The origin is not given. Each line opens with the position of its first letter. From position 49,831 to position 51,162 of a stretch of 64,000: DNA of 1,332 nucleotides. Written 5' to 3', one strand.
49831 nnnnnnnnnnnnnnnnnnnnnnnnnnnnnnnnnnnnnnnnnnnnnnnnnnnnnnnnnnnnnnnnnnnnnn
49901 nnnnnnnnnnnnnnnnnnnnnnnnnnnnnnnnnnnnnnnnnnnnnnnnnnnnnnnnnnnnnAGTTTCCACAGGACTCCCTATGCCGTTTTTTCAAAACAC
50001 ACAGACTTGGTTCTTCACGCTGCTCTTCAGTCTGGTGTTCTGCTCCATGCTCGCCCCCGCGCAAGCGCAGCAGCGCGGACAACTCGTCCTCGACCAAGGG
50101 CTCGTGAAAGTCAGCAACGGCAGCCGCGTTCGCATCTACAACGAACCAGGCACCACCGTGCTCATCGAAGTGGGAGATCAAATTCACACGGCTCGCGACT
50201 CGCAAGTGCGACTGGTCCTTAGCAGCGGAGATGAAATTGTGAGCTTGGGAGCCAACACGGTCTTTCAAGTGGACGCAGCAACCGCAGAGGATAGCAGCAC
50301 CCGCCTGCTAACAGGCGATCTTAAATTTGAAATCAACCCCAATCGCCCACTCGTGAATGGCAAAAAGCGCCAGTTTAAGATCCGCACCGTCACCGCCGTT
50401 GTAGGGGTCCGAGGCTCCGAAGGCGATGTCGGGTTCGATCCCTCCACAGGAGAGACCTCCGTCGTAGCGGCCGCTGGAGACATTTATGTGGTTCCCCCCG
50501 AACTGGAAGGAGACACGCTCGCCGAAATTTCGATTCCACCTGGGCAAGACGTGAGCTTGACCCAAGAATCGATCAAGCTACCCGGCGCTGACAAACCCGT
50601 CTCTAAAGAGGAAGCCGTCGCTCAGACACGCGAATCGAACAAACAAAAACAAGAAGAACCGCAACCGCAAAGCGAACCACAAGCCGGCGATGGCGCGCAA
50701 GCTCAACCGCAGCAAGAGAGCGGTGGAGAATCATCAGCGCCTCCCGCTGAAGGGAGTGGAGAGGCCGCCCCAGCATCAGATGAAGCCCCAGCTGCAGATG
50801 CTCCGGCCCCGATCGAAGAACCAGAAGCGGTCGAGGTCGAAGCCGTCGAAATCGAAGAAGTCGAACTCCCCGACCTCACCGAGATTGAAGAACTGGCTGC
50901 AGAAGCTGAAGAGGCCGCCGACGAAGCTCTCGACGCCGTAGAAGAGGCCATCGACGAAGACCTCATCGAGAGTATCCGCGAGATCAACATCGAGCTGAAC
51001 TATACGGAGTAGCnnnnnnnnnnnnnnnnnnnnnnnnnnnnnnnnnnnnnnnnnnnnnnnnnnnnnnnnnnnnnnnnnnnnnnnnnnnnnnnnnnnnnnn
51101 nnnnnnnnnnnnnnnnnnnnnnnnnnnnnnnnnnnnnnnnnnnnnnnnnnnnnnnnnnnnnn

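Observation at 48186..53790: Four-gene operon: Sel1-repeat secreted protein, FecR-domain secreted protein, compact CoA ligase and TAL-type ammonia-lyase, with no obvious coumaroyl acceptor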

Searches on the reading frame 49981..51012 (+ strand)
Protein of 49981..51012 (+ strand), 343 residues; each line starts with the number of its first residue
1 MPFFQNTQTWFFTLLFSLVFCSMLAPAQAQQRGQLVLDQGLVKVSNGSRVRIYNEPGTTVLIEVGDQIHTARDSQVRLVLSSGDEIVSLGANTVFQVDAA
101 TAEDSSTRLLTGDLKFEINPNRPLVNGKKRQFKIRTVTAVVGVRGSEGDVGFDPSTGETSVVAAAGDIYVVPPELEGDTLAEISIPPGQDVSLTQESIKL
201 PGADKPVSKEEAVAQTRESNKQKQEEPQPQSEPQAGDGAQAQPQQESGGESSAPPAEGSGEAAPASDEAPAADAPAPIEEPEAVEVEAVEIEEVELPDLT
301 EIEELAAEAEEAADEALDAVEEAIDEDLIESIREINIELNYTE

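Call 3: search_protein_families(library=pfam, proteins=[window:49981-51012:+], max_evalue=0.01)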
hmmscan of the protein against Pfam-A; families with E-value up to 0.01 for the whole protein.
window:49981-51012:+ (343 aa): 1 family
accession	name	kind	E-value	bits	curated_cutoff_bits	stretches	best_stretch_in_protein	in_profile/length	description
PF04773.18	FecR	-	3.5e-09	37.4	24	1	66-167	1-95/97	FecR protein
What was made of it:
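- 49981..51012 (+): Exported FecR-domain protein with an acidic low-complexity tail. A conserved partner of the Sel1 gene, not part of the pcl-tal module. Pfam FecR 37.4 bits (call 3).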

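Call 4: search_protein_families(library=ncbifam, proteins=[window:49981-51012:+], max_evalue=0.01)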
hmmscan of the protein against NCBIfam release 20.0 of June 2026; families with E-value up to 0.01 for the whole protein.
window:49981-51012:+ (343 aa): 1 family
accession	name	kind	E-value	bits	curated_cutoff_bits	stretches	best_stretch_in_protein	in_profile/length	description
NF047849.1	Lsa33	exception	0.00011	21.5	420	1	6-171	4-165/310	surface adhesin Lsa33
